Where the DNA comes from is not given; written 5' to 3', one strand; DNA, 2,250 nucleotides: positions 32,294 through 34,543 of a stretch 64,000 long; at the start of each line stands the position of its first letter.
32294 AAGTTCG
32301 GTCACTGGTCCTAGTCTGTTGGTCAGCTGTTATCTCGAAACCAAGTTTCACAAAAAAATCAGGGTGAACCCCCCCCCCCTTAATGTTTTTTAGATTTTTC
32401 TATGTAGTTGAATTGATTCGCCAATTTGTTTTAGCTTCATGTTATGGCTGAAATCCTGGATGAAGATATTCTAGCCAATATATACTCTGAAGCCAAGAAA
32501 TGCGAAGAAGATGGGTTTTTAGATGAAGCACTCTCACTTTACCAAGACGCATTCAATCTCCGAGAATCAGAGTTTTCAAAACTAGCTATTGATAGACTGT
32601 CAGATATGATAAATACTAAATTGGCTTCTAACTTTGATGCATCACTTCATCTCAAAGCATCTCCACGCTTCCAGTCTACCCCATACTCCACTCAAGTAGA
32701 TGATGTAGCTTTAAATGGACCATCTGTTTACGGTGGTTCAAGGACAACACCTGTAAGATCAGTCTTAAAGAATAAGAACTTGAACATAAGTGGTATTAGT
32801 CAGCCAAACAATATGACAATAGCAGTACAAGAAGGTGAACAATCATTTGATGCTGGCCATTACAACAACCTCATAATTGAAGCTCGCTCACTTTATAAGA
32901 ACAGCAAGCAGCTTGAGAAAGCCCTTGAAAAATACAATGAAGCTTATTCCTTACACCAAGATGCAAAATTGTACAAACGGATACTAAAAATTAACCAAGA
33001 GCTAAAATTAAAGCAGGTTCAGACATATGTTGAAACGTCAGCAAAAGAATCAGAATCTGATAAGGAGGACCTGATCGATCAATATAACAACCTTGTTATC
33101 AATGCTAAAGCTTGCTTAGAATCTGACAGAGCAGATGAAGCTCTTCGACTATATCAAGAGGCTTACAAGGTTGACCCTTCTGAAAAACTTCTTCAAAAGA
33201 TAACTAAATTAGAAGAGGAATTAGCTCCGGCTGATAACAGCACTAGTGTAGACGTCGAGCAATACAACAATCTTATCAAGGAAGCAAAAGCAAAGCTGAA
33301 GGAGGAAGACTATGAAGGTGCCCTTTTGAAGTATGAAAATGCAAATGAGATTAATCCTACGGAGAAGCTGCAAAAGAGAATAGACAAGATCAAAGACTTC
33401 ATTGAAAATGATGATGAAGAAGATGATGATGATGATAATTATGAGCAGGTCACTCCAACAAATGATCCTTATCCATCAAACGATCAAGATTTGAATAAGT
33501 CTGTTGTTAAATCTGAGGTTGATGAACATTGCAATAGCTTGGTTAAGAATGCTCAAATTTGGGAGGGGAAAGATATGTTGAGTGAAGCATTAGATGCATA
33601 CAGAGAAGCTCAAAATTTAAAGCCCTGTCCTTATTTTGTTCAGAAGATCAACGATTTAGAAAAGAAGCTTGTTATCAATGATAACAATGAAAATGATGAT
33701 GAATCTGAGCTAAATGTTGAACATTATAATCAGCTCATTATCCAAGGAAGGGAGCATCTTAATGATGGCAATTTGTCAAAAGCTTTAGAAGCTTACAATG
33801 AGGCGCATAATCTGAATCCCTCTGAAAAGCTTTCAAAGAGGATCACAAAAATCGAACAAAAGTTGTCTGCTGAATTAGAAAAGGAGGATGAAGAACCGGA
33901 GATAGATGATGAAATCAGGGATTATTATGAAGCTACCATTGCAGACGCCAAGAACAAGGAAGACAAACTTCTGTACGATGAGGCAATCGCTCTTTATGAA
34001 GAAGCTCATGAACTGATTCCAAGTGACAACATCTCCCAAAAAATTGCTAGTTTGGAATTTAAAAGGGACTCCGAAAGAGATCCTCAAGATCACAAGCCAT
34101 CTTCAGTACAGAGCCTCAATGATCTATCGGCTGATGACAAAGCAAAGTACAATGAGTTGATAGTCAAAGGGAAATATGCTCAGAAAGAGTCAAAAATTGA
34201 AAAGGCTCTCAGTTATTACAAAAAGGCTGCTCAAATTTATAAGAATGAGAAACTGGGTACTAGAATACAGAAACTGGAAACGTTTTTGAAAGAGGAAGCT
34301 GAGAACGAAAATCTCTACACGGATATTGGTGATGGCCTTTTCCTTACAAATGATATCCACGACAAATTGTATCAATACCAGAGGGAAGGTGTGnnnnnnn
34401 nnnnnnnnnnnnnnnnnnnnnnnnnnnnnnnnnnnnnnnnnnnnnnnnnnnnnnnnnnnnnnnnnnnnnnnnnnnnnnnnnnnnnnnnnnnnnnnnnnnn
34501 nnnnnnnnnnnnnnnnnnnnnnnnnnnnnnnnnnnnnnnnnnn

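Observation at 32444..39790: ERCC6L/PICH-like helicase with a greatly expanded N-terminal TPR-like repeat array and an acidic, repeat-containing tail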

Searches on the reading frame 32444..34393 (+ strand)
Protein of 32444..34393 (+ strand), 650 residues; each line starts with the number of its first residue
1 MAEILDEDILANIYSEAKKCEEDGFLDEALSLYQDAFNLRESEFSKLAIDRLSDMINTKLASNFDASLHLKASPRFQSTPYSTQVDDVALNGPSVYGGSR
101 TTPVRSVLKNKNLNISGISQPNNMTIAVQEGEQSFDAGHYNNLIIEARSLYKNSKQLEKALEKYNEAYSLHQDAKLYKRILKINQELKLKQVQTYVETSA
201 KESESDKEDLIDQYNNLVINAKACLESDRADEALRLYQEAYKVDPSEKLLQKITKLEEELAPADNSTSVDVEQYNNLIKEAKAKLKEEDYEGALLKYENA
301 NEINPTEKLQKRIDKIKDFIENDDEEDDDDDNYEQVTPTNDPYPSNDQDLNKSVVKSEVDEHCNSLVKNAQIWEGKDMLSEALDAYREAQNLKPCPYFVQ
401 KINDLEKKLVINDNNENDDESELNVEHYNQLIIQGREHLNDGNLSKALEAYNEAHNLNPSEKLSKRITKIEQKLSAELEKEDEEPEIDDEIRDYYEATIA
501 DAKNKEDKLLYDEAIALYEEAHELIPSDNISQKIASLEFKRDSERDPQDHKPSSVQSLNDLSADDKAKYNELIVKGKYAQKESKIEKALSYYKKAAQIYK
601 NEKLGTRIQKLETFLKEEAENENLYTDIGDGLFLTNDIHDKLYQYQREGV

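Call 33: predict_structure(alignment_id=A1)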
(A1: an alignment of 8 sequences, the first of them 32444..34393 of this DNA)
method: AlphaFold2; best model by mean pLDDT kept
length: 650 residues; sequences in the alignment: 8
mean_pLDDT: 72.0   pTM: 0.21
mean pLDDT of the five models: 72.0, 70.5, 69.9, 69.0, 68.3
residues with pLDDT >= 90: 165; 70-90: 268; 50-70: 48; < 50: 169
segments of 3 or more residues with pLDDT < 50: 1-3, 62-133, 199-207, 263-269, 324-354, 411-421, 480-485, 545-555, 624-639, 648-650
pLDDT, mean of each block of 10 residues (from residue 1): 63 92 90 91 90 82 40 29 28 31 28 29 32 66 90 87 91 83 86 62 50 86 88 92 86 87 46 86 87 91 87 89 43 33 37 56 86 86 90 83 80 39 77 91 91 90 91 75 57 91 92 93 88 90 52 52 85 88 86 89 83 79 45 43 50
secondary structure, 60 per line:
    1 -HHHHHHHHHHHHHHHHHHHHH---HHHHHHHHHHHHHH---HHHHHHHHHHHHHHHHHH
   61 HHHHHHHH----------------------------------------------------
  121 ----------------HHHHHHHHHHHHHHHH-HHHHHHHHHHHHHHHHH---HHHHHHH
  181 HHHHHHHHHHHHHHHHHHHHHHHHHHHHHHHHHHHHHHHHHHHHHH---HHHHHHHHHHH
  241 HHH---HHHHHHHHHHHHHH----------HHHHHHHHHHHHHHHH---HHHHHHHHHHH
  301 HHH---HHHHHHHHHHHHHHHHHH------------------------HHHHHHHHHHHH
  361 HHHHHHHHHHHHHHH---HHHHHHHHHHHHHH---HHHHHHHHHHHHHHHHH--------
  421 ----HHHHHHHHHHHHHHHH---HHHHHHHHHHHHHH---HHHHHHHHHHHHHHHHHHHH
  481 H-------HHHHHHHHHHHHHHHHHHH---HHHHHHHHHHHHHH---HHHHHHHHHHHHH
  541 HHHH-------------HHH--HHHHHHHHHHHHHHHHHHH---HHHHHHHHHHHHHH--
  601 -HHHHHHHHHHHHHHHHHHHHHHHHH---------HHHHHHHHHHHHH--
elements in order (helices of 4 or more, strands of 3 or more residues): H2-22 H26-39 H43-68 H137-152 H154-170 H174-226 H230-243 H247-260 H271-286 H290-303 H307-324 H349-375 H379-392 H396-412 H425-440 H444-457 H461-481 H489-507 H511-524 H528-544 H563-581 H585-598 H602-626 H636-648

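Call 36: fold_search(model_id=the predicted structure, library=pdb)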
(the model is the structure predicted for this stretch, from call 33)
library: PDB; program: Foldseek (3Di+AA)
matches with E <= 10: 1023; with E <= 0.001: 88
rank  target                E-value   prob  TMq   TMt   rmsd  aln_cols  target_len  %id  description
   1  8chy                  3.7e-07  1.00  0.07  0.17  30.7       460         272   15  Crystal structure of an 8-repeat consensus TPR superhelix with Zinc. (released 2024-02-21)
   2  2y4t_A                4.9e-07  1.00  0.09  0.12  40.1       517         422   14  Crystal structure of the human co-chaperone P58(IPK) (released 2011-08-10)
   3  9qhb                  5.4e-07  1.00  0.07  0.17  32.2       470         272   14  Crystal structure of 16-repeat CTPR protein with eliminated coordination sites (released 2025-10-22)
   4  7y4i_A                7.5e-07  1.00  0.08  0.07  38.9       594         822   14  Crystal structure of SPINDLY in complex with GDP (released 2022-12-07)
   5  1w3b_B                7.8e-07  1.00  0.08  0.14  32.9       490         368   13  The superhelical TPR domain of O-linked GlcNAc transferase reveals structural similarities to importin alpha. (released 2004-09-09)
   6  1w3b_A                9.9e-07  1.00  0.10  0.15  34.3       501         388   13  The superhelical TPR domain of O-linked GlcNAc transferase reveals structural similarities to importin alpha. (released 2004-09-09)
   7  2y4t_B                1.0e-06  1.00  0.08  0.12  38.5       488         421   15  Crystal structure of the human co-chaperone P58(IPK) (released 2011-08-10)
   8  8dtf_A                1.8e-06  1.00  0.08  0.07  35.8       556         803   14  Cryo-EM structure of the full length Arabidopsis SPY with complete TPRs (released 2023-03-08)
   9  3lca_A                2.5e-06  1.00  0.10  0.12  31.5       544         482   13  Structure of Tom71 complexed with Hsp70 Ssa1 C terminal tail indicating conformational plasticity (released 2010-12-22)
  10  3ieg_A                5.8e-06  1.00  0.08  0.15  36.2       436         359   15  Crystal Structure of P58(IPK) TPR Domain at 2.5 A (released 2010-03-31)
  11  7y4i_B                6.1e-06  1.00  0.08  0.07  38.1       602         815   13  Crystal structure of SPINDLY in complex with GDP (released 2022-12-07)
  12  2y4u                  6.4e-06  1.00  0.09  0.12  39.0       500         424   16  Crystal structure of human P58(IPK) in space group P312 (released 2011-08-10)
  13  8dtg_B                7.0e-06  1.00  0.08  0.07  32.1       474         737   14  Cryo-EM structure of Arabidopsis SPY alternative conformation 1 (released 2023-03-08)
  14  9qhc_A                8.8e-06  1.00  0.08  0.17  29.3       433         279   16  Crystal structure of 8-repeat CTPR protein with eliminated coordination sites (released 2025-10-22)
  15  8dth_A                1.1e-05  1.00  0.08  0.07  31.8       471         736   14  Cryo-EM structure of Arabidopsis SPY alternative conformation 2 (released 2023-03-08)
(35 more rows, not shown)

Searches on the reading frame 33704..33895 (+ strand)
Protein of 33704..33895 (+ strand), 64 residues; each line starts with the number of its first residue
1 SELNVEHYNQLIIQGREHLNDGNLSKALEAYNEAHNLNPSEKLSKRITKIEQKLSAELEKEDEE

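Call 15: search_solved_structures(query=window:33704-33895:+, max_evalue=10, show_alignments=3)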
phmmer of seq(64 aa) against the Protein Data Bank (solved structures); distinct sequences matched with E-value up to 10: 37.
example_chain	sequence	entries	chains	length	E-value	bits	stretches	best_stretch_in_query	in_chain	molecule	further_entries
9qhb_A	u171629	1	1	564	6.7e-07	32.6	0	15-45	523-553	Engineered tetratricopeptide repeat protein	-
9qhc_A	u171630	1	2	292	3.1e-05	27.4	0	15-45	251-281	Engineered tetratricopeptide repeat protein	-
5jno_B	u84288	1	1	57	0.00043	23.8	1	5-52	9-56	DNA excision repair protein ERCC-6-like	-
3kd7_A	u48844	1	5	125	0.00065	23.3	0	14-46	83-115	CTPR390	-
8far_A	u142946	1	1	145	0.00078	23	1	22-55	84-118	I432-1-CC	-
8cus_A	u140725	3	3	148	0.00085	22.9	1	22-55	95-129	I432-1(NaCl) Chain A | I432-1(Imd) Chain A | I432-1-X3 Chain A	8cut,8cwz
7obi_A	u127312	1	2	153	0.00087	22.9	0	15-41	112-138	CTPR-rv4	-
8bu0_A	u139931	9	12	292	0.0011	22.6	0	15-42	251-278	Consensus tetratricopeptide repeat protein | Crystal structure of an 8-repeat consensus TPR superhelix with Zinc. | Monomer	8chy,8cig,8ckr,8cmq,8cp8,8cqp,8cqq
8ump_A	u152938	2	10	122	0.0016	22.1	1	15-53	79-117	T33-ml35-redesigned-TPR-domain-fold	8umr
6b85_J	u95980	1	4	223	0.0038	20.9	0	22-55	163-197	TMHC4_R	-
11kc_A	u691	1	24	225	0.0075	20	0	22-57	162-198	Designed nanoparticle O43-TM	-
8fwd_1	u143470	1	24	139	0.0078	19.9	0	22-62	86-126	O43-rpxdoc-EK1_B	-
7kw7_E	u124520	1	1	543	0.014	19.1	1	6-41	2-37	Stress-induced-phosphoprotein 1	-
9yr4_A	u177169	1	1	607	0.016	18.9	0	17-42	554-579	Mitochondrial import receptor subunit TOM70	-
7dhg_C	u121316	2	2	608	0.016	18.9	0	17-42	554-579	Mitochondrial import receptor subunit TOM70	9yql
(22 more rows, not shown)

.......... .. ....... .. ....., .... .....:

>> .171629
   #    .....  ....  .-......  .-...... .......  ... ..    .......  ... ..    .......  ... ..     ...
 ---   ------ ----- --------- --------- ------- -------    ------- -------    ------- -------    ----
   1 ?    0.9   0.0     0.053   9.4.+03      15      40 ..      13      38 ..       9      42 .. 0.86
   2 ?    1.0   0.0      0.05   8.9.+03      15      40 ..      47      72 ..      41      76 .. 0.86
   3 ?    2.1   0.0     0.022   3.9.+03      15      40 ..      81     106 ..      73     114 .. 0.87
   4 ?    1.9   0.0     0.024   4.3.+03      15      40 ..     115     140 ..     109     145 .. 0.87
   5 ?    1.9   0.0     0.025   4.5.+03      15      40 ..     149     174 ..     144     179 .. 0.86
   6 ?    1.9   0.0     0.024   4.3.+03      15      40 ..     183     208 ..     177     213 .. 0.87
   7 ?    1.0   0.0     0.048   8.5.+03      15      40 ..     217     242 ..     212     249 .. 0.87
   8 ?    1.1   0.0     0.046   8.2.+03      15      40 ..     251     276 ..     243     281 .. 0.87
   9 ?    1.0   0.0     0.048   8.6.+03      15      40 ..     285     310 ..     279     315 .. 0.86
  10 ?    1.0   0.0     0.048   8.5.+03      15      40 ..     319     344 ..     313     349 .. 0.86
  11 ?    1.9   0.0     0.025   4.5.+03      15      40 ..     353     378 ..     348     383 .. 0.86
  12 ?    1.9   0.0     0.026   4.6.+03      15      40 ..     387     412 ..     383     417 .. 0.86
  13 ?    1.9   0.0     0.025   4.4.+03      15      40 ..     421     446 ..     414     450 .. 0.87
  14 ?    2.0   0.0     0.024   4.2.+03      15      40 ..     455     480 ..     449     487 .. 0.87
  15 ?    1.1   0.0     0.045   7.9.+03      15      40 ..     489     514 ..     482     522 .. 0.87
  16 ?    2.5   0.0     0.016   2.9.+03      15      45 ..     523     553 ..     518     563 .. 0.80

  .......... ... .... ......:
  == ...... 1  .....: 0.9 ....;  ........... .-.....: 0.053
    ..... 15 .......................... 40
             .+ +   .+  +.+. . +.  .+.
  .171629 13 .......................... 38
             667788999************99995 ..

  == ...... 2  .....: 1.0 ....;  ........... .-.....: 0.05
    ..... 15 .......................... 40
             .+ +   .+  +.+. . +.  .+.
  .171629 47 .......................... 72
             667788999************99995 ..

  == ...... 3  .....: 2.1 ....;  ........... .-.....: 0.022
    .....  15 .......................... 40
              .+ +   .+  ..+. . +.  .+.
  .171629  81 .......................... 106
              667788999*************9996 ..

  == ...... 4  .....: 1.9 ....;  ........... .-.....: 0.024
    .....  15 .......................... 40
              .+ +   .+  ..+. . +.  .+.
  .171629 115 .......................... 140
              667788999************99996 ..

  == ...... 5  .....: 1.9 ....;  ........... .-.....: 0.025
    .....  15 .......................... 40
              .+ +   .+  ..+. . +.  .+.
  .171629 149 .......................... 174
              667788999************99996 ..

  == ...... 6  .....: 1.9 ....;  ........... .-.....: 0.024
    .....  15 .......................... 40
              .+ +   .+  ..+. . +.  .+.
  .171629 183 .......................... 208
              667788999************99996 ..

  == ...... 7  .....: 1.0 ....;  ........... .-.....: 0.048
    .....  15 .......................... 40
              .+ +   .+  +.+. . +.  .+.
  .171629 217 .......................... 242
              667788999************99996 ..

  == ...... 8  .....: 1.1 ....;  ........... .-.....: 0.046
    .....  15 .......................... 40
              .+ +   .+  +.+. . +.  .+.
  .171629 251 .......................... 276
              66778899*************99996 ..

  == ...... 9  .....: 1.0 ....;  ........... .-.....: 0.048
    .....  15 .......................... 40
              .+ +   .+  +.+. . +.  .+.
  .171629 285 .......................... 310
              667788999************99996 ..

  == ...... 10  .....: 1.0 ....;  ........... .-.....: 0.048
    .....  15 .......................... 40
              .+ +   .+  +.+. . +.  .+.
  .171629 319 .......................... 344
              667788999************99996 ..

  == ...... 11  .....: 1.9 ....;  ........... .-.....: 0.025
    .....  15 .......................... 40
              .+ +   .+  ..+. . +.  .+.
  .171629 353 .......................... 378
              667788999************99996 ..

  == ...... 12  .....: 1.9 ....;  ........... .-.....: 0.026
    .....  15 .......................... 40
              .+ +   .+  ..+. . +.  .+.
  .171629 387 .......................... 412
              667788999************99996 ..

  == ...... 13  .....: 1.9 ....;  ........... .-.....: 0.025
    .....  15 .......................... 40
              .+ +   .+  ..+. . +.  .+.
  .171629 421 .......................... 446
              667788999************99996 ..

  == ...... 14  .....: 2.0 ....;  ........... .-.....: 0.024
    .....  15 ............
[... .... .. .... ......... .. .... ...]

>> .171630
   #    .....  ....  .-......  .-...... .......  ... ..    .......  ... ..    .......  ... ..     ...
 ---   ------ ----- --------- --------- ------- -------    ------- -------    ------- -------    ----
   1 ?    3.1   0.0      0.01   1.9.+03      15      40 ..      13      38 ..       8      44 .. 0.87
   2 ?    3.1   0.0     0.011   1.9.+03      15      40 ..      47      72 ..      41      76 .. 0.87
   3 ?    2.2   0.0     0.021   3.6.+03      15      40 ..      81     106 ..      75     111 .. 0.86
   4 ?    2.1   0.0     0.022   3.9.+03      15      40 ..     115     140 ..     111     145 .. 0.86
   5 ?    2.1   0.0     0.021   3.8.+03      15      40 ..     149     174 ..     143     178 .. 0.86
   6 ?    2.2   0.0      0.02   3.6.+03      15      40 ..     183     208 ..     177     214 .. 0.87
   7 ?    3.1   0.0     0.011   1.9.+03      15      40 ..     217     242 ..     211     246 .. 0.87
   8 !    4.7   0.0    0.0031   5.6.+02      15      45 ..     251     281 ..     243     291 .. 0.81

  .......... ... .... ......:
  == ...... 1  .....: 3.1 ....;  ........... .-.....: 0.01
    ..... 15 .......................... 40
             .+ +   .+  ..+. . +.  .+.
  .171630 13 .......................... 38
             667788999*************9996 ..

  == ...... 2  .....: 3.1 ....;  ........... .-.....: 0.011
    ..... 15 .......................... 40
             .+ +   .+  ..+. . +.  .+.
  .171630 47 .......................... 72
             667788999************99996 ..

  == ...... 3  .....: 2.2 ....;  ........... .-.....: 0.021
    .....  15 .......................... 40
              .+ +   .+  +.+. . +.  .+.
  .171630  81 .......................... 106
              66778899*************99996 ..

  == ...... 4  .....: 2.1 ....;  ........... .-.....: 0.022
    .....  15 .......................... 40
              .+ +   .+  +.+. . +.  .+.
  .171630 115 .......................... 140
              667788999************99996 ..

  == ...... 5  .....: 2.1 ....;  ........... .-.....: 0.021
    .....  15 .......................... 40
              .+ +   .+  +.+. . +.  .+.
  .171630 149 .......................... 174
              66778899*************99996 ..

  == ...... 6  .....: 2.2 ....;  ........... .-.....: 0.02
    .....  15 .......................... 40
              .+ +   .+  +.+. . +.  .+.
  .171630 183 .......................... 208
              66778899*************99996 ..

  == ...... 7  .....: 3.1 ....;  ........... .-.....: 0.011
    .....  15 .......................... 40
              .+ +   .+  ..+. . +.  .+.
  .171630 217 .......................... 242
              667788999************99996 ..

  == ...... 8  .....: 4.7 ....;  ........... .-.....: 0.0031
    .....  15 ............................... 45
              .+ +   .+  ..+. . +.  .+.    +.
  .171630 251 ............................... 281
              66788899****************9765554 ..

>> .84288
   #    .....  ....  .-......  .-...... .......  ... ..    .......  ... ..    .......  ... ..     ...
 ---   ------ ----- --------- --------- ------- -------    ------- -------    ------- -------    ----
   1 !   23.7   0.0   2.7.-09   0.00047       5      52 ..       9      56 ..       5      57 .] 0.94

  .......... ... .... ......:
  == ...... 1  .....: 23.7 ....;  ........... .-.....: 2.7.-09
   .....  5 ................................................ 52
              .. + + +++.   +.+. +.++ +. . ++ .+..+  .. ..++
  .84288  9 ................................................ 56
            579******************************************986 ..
